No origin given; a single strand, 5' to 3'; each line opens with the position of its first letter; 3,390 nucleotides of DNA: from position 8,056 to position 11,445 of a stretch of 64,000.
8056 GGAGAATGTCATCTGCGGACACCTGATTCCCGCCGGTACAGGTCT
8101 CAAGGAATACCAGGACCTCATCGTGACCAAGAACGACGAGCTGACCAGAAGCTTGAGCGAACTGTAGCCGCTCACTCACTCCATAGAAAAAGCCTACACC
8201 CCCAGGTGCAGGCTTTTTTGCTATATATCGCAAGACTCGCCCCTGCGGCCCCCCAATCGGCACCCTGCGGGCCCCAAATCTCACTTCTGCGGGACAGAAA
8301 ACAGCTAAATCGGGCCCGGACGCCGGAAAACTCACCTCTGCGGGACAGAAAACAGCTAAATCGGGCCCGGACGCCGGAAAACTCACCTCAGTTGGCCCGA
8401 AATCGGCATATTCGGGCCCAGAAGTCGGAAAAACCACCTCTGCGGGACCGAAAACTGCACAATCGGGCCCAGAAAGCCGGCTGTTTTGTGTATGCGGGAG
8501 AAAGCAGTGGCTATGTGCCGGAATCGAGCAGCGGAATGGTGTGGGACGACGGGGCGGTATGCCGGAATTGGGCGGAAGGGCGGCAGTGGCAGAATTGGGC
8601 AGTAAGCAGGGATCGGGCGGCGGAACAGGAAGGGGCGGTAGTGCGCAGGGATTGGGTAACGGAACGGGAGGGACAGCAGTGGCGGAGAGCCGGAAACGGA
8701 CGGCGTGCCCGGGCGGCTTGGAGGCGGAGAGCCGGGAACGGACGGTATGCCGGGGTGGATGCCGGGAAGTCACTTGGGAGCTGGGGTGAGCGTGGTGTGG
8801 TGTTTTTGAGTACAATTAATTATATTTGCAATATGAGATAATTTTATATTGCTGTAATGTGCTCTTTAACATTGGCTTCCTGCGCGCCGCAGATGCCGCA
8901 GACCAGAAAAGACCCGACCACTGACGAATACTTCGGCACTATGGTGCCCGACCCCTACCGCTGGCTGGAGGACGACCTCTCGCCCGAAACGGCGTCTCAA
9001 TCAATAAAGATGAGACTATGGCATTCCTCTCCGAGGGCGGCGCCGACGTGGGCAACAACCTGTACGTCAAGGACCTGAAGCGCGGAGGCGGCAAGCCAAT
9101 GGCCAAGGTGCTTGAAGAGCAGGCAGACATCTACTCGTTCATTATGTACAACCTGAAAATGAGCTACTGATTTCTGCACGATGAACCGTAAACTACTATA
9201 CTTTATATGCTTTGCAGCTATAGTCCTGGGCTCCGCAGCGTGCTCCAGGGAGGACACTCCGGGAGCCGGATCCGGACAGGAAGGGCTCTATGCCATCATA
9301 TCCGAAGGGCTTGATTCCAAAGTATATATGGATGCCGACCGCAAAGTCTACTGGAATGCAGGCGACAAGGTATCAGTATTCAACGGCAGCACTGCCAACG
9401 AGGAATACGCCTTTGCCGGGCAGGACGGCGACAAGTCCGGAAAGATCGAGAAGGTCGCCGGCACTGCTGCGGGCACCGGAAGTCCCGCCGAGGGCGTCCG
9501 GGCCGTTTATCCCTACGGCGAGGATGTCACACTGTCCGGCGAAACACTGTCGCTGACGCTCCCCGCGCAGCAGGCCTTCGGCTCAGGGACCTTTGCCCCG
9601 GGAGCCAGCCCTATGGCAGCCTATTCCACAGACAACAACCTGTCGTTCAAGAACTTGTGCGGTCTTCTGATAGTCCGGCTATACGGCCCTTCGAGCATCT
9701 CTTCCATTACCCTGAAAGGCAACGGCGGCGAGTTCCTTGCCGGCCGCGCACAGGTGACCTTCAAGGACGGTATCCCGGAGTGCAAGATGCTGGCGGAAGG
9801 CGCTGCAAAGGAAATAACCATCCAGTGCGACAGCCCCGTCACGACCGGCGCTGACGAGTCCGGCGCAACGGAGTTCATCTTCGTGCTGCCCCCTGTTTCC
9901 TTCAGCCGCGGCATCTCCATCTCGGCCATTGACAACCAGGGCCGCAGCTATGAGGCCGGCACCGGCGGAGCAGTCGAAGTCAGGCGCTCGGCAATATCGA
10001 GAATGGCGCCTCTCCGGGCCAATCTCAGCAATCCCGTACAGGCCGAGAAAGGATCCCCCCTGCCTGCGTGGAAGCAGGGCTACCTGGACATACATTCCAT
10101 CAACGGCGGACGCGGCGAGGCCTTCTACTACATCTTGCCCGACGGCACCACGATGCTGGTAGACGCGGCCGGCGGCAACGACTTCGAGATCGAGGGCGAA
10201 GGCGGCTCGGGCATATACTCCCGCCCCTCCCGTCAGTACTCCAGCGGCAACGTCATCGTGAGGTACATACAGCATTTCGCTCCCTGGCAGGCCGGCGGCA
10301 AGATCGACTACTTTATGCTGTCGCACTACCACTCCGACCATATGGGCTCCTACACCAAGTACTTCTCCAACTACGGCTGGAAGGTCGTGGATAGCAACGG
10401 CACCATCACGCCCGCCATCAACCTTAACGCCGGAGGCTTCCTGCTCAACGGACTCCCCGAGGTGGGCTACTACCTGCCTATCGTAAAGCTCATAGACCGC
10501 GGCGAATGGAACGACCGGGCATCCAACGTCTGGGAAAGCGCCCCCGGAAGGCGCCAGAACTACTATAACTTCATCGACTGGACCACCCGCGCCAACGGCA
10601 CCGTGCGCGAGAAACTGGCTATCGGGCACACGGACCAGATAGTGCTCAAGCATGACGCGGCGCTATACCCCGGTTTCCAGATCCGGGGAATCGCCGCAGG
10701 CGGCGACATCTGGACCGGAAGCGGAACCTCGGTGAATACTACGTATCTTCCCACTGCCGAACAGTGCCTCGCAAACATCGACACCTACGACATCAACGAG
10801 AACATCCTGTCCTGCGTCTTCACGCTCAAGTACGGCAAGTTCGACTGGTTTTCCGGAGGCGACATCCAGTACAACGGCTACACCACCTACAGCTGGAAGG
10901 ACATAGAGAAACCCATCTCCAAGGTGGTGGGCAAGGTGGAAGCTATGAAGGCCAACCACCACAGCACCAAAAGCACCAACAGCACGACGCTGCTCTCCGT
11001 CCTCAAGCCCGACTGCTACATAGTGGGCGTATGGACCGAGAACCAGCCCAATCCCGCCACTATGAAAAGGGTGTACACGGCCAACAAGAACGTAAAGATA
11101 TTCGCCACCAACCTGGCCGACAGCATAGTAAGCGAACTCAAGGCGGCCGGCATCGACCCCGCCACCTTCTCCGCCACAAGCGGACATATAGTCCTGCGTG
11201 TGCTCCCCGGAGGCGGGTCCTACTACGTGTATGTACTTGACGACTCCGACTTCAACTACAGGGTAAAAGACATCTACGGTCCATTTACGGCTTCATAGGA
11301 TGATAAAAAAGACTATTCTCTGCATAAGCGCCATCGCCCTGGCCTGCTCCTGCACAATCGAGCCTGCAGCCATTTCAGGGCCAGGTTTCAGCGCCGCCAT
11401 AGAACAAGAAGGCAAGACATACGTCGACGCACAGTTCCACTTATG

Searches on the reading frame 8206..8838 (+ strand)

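Call 11: search_protein_families(library=pfam, proteins=[window:8206-8838:+], max_evalue=0.001)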
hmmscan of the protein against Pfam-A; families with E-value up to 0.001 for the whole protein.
window:8206-8838:+ (211 aa): 0 families

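Call 18: search_protein_families(library=pfam, proteins=[window:8206-8838:+], max_evalue=10)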
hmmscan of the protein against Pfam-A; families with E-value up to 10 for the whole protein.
window:8206-8838:+ (211 aa): 1 family
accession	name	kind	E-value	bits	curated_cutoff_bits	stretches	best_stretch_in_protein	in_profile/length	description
PF15697.10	DUF4666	-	0.12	13.5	24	1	107-175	15-80/111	Domain of unknown function (DUF4666)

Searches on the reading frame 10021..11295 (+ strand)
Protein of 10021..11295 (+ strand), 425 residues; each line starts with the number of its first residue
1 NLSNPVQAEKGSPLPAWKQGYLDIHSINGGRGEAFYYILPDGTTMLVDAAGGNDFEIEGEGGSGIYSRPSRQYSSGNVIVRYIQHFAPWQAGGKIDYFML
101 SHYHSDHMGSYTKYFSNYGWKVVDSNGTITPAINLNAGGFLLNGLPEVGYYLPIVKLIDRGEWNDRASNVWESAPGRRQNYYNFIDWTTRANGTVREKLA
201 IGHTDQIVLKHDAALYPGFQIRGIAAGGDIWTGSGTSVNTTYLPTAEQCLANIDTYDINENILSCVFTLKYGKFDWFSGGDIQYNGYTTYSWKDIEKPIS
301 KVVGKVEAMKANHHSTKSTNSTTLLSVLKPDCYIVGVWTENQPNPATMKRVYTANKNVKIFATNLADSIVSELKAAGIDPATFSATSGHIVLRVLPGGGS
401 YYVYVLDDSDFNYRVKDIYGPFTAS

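Call 7: search_solved_structures(query=A1, max_evalue=1, show_alignments=3)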
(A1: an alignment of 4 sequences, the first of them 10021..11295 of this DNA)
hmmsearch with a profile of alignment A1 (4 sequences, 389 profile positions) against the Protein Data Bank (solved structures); distinct sequences matched with E-value up to 1: 8.
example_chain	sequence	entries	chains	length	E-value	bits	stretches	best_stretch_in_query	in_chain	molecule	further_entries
1wra_A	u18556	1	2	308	1.3e-08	37.4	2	24-114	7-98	Teichoic acid phosphorylcholine esterase/choline binding protein E (cbpE)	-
12qj_A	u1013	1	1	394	1.5e-08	37.2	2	24-114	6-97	Choline binding protein E CbpE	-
2bib_A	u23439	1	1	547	8.1e-08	34.8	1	24-114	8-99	TEICHOIC ACID PHOSPHORYLCHOLINE ESTERASE/ CHOLINE BINDING PROTEIN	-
9ic4_A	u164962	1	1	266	0.0011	21.2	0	224-329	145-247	Competence protein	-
3adr_A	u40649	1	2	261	0.0015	20.7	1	90-128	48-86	Putative uncharacterized protein ST1585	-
30bt_A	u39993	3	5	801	0.0062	18.7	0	224-335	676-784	Beta-lactamase-like domain | ComEC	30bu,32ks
7txx_A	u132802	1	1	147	0.055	15.6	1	98-212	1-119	BA5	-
6kns_A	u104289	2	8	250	0.78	11.8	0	90-109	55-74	Putative metal-dependent hydrolase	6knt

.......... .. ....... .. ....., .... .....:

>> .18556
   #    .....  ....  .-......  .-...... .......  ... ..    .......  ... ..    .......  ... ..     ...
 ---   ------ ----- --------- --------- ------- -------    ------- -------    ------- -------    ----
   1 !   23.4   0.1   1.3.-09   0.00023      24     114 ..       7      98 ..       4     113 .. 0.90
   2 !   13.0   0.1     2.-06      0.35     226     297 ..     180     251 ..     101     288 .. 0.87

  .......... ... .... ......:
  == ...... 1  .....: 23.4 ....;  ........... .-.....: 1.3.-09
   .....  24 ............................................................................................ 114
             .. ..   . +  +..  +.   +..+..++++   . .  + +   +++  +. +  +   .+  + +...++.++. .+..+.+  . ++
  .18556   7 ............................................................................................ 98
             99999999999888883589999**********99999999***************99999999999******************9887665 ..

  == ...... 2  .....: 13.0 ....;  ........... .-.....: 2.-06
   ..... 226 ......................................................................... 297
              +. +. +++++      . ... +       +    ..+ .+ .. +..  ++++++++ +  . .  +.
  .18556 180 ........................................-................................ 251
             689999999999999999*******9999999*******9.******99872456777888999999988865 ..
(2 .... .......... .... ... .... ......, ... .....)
